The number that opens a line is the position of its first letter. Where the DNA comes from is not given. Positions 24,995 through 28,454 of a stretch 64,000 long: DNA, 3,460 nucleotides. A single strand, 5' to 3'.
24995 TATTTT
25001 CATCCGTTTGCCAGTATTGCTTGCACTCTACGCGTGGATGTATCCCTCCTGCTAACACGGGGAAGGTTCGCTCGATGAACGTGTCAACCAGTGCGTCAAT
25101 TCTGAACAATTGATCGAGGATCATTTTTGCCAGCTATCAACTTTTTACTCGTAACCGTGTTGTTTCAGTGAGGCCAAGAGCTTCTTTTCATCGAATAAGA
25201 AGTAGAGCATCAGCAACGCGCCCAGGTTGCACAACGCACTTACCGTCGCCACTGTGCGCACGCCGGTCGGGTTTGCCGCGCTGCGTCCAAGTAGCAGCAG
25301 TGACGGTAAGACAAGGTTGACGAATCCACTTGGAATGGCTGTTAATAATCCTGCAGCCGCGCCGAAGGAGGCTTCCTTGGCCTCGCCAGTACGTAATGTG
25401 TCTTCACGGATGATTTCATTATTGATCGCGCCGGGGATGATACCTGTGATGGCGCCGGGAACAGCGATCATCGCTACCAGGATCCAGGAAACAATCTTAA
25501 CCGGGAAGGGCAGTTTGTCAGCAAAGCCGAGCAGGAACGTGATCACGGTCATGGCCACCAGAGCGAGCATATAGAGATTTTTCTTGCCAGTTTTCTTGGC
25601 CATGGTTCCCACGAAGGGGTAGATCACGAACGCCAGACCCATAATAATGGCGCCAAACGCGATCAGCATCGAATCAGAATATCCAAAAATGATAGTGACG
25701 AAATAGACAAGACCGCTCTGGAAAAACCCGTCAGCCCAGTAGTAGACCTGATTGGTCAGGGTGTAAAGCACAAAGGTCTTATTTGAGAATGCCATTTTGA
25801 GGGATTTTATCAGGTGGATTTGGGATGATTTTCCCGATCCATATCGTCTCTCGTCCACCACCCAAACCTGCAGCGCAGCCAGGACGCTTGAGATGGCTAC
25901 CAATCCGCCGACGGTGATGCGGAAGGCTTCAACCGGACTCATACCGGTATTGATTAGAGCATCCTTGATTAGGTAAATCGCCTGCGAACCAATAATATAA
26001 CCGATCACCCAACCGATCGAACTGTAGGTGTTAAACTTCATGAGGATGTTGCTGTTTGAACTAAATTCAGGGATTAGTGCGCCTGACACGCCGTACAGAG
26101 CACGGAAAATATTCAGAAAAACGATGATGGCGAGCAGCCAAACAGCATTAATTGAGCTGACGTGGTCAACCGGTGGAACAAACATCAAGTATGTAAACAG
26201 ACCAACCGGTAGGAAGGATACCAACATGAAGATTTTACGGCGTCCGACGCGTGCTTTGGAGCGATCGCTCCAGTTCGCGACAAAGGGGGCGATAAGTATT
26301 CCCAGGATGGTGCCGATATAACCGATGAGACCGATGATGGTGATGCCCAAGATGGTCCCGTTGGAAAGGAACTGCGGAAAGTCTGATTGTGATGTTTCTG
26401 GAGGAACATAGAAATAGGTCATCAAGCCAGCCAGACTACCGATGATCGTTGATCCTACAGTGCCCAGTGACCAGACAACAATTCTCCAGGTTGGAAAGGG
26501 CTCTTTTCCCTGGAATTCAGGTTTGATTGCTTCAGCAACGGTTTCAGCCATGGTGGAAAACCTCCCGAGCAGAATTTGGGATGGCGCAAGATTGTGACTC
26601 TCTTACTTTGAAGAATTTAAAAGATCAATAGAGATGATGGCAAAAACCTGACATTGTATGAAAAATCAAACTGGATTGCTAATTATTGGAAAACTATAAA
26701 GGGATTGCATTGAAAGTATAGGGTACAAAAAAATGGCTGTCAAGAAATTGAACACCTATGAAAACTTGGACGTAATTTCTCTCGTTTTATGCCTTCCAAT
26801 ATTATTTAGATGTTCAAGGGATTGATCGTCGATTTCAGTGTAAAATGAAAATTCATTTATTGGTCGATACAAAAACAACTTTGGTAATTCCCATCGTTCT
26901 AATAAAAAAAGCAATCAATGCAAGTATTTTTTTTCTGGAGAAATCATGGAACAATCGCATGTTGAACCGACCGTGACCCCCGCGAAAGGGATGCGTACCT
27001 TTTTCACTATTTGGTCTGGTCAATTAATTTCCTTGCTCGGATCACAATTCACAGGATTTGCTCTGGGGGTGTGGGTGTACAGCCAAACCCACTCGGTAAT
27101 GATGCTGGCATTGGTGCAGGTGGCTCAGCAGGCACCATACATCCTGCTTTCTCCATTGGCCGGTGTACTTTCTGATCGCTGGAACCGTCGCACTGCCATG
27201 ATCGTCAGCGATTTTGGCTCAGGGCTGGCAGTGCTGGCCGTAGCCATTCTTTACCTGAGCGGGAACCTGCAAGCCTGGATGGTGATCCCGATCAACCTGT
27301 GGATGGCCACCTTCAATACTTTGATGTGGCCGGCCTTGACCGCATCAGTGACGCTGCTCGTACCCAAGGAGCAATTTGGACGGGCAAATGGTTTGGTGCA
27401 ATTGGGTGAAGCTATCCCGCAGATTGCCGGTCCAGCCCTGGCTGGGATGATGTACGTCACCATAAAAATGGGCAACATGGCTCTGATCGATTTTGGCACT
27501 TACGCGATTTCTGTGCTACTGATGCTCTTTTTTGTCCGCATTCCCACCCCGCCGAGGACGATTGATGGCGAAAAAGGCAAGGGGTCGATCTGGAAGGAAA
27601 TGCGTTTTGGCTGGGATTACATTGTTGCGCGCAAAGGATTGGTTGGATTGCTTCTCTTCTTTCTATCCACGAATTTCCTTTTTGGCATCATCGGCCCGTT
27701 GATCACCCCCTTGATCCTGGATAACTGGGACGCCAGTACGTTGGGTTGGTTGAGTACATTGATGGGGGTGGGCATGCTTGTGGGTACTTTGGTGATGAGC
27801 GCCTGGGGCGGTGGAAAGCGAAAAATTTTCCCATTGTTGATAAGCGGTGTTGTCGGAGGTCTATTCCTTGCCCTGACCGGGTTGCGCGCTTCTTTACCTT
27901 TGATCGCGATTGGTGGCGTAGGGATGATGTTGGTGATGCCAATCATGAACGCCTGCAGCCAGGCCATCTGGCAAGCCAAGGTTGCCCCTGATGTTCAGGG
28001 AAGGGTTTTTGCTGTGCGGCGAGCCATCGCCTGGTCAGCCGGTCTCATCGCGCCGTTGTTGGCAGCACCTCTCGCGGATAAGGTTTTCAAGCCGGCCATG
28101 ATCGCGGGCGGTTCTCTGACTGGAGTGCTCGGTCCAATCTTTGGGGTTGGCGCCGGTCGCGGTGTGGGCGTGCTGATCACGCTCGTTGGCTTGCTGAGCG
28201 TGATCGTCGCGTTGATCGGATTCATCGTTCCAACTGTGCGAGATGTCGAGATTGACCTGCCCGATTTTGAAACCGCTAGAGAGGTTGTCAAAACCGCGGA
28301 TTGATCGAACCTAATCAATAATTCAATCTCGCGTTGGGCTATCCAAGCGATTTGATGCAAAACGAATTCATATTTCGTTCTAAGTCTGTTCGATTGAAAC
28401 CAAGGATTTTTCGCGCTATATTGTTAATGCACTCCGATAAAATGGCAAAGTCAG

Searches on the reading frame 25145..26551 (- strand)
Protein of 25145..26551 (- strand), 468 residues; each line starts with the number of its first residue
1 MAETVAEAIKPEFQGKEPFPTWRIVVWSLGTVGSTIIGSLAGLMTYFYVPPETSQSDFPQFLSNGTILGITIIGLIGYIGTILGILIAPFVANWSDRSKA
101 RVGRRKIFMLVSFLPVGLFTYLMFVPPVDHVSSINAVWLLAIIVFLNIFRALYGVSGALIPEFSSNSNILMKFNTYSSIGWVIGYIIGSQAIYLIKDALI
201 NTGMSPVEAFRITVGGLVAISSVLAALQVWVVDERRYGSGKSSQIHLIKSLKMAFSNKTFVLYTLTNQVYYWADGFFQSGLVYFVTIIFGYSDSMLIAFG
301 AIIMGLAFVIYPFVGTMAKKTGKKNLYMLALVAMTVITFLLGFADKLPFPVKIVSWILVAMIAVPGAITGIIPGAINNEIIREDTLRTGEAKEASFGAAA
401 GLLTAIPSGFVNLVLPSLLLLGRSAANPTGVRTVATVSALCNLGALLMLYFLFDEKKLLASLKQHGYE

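Call 7: search_protein_families(library=pfam, proteins=[window:25145-26551:-], max_evalue=0.01)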
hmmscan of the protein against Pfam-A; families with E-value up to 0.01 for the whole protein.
window:25145-26551:- (468 aa): 2 families
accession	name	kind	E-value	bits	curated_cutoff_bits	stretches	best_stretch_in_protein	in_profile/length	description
PF13347.12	MFS_2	-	3.8e-28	98.6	27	1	33-414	8-380/427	MFS/sugar transport protein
PF07690.21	MFS_1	-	3.4e-12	46.4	33.4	1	60-376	21-315/347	Major Facilitator Superfamily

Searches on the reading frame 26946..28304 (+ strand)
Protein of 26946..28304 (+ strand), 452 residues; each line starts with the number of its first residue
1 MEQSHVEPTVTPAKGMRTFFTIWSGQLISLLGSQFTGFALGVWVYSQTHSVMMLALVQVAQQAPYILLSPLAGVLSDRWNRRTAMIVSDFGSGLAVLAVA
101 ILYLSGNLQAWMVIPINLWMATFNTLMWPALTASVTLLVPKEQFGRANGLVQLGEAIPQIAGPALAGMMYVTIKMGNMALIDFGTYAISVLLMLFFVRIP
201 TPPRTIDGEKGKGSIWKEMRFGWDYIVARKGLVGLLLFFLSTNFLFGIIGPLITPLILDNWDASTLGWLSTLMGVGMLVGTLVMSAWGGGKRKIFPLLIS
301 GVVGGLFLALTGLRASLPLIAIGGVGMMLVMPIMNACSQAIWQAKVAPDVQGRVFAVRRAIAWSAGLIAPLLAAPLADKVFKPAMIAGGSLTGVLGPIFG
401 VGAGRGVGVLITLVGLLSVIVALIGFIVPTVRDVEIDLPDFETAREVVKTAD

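Call 7: search_protein_families(library=pfam, proteins=[window:26946-28304:+], max_evalue=0.01)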
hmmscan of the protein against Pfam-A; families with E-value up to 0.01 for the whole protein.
window:26946-28304:+ (452 aa): 2 families
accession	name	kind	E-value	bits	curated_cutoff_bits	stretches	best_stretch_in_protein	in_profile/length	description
PF07690.21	MFS_1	-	1.5e-27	96.9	33.4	2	22-249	1-225/347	Major Facilitator Superfamily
PF05977.19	MFS_3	-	2.9e-22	79.3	27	1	17-359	10-349/524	Transmembrane secretion effector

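Call 35: find_homologous_proteins(query=window:26946-28301:+, max_evalue=1e-40)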
Query window:26946-28301:+ (452 aa): 4915 proteins with E <= 1e-40 among 8000 candidates; the best 120 are listed.
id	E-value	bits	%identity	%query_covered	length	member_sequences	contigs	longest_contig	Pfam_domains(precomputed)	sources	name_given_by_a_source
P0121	3.4e-287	971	100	100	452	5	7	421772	PF05977.20,PF07690.22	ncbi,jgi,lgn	jgi:MFS family permease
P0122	7.4e-261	884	90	100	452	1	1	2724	PF05977.20,PF07690.22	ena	-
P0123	4.0e-260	881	90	100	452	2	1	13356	PF05977.20,PF07690.22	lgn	-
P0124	9.8e-235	798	83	98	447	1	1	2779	PF05977.20,PF07690.22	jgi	jgi:MFS transporter, DHA3 family, macrolide efflux protein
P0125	2.5e-233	793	82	99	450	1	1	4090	PF05977.20,PF07690.22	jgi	jgi:MFS transporter, DHA3 family, macrolide efflux protein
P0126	1.5e-231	787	81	99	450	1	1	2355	PF05977.20,PF07690.22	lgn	-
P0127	2.7e-228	776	79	99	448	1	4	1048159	PF05977.20,PF07690.22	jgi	jgi:MFS family permease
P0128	1.9e-227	774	78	99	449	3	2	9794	PF05977.20,PF07690.22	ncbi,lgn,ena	-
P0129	8.6e-226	768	79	100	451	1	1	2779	PF05977.20,PF07690.22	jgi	jgi:MFS transporter, DHA3 family, macrolide efflux protein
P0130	7.7e-224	762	81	95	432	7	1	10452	PF05977.20,PF07690.22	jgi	-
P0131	6.8e-223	759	79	99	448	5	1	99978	PF05977.20,PF07690.22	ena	-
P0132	8.2e-223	758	78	99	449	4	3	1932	PF05977.20,PF07690.22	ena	-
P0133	1.2e-221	754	78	99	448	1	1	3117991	PF05977.20,PF07690.22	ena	-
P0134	1.3e-221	754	78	99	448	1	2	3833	PF05977.20,PF07690.22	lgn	-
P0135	4.3e-221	753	78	99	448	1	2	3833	PF05977.20,PF07690.22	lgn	-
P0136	1.5e-220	751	80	96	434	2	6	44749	PF05977.20,PF07690.22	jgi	jgi:MFS family permease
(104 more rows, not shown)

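Call 36: find_encoding_contigs(protein=P0123, flank=3000, max_places=2)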
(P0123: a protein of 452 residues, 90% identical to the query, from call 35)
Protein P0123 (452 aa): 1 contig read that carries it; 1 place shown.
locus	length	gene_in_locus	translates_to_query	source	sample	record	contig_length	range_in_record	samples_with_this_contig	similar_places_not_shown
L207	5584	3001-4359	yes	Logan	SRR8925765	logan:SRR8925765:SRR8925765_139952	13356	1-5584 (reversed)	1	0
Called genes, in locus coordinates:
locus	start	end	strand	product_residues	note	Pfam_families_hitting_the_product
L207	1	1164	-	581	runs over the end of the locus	PF23763:Beta-barrel_GLAA-B_I, PF05048:NosD (faint), PF13229:Beta_helix (weak), PF23764:Beta-barrel_GLAA-B_II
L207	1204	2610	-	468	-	PF07690:MFS_1, PF13347:MFS_2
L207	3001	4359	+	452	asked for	PF05977:MFS_3, PF07690:MFS_1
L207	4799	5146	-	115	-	PF02635:DsrE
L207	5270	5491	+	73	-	-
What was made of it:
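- On Riboswitch-controlled antisense RNA (AspocR type): The convergent dsrE-like gene is present in the window and in L207 (call 36).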

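Call 37: find_encoding_contigs(protein=P0122, flank=3000, max_places=2)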
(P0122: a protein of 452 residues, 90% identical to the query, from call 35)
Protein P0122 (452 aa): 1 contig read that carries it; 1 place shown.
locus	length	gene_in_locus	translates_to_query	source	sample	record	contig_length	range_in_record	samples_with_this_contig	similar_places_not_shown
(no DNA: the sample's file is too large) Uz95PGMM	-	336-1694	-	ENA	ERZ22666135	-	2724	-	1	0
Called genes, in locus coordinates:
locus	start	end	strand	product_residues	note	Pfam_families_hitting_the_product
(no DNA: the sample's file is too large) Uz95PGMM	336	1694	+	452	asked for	PF05977:MFS_3, PF07690:MFS_1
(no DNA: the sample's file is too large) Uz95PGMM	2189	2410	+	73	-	-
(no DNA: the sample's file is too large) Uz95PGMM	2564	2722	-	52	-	?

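Call 38: find_encoding_contigs(protein=P0125, flank=3000, max_places=2)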
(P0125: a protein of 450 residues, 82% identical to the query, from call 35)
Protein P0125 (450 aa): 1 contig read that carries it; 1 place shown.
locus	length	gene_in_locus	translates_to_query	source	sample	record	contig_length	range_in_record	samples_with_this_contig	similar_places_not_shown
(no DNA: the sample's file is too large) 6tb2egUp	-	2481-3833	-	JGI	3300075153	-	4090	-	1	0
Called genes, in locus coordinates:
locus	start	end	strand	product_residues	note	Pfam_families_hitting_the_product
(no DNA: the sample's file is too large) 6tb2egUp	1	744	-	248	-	?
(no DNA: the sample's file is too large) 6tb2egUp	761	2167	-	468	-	PF13347:MFS_2, PF07690:MFS_1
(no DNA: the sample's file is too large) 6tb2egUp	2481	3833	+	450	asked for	PF05977:MFS_3, PF07690:MFS_1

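Call 39: find_encoding_contigs(protein=P0127, flank=3000, max_places=2)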
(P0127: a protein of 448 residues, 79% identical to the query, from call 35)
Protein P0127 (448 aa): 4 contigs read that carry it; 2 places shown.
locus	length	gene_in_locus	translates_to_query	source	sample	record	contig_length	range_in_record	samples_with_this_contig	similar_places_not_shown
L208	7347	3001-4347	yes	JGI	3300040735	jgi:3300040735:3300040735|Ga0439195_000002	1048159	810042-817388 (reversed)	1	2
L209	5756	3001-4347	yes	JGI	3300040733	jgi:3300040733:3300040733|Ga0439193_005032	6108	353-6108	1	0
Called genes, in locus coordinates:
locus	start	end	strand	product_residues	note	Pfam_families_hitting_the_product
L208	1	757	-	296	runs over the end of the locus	PF02588:YitT_membrane, PF10035:DUF2179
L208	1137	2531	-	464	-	-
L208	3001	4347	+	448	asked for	PF05977:MFS_3, PF07690:MFS_1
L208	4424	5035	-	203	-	PF08818:DUF1801, PF13376:OmdA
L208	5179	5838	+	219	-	-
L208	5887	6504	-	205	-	-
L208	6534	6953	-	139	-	-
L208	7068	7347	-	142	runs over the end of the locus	-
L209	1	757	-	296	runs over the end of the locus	PF02588:YitT_membrane, PF10035:DUF2179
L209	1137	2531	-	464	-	-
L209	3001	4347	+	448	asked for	PF05977:MFS_3, PF07690:MFS_1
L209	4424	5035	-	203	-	PF08818:DUF1801, PF13376:OmdA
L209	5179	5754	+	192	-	?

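Call 61: find_encoding_contigs(protein=P0130, flank=2500, max_places=1)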
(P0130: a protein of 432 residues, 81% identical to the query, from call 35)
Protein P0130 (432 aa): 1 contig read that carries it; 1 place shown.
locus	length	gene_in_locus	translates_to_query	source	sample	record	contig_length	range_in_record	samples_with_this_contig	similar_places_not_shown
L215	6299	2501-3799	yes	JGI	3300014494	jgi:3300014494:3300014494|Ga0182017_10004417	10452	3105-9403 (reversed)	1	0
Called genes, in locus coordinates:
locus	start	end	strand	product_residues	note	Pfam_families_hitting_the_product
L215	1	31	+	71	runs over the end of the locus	-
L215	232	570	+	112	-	PF01022:HTH_5, PF12802:MarR_2 (weak), PF12840:HTH_20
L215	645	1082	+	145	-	PF01451:LMWPc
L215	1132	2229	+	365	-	PF01758:SBF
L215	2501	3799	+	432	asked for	PF05977:MFS_3, PF07690:MFS_1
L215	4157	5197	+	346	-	PF03706:LPG_synthase_TM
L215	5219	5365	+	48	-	-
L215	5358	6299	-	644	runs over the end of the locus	PF13520:AA_permease_2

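Call 62: find_encoding_contigs(protein=P0136, flank=2500, max_places=2)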
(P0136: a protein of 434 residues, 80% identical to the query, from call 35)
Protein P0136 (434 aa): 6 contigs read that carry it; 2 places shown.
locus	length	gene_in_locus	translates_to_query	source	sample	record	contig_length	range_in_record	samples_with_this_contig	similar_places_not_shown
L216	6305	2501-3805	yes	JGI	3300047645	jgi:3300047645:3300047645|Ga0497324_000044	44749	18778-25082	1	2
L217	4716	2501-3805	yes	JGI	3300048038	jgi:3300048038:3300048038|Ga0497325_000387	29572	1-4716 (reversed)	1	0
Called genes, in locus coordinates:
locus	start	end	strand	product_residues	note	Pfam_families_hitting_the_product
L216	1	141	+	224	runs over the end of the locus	PF07947:YhhN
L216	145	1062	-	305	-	PF02588:YitT_membrane, PF10035:DUF2179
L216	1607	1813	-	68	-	-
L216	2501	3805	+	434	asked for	PF05977:MFS_3, PF07690:MFS_1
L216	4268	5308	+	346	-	PF03706:LPG_synthase_TM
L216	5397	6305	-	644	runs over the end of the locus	PF13520:AA_permease_2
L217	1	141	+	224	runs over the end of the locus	PF07947:YhhN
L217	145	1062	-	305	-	PF02588:YitT_membrane, PF10035:DUF2179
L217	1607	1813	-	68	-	-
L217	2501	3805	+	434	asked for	PF05977:MFS_3, PF07690:MFS_1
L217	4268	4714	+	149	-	?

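Call 63: find_encoding_contigs(protein=P0124, flank=2500, max_places=1)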
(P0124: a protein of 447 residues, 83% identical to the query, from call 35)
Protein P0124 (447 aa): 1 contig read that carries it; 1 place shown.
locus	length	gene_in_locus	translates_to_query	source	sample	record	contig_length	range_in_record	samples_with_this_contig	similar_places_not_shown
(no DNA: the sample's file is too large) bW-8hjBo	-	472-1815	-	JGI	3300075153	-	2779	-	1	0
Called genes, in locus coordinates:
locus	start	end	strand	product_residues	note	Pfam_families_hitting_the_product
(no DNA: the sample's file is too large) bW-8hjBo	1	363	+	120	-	?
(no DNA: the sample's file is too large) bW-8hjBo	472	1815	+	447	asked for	PF05977:MFS_3, PF07690:MFS_1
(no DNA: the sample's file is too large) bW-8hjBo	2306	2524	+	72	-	-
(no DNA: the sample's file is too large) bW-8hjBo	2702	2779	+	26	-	?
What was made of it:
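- Two further contigs show an MFS gene, a gap of about 490 nt, and then a 72-73-aa gene on the same strand (calls 37, 63).
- Tried and rejected: Two informative contigs (ERZ22666135 and 3300075153) could not be read because no DNA was available (calls 37, 38, 63).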
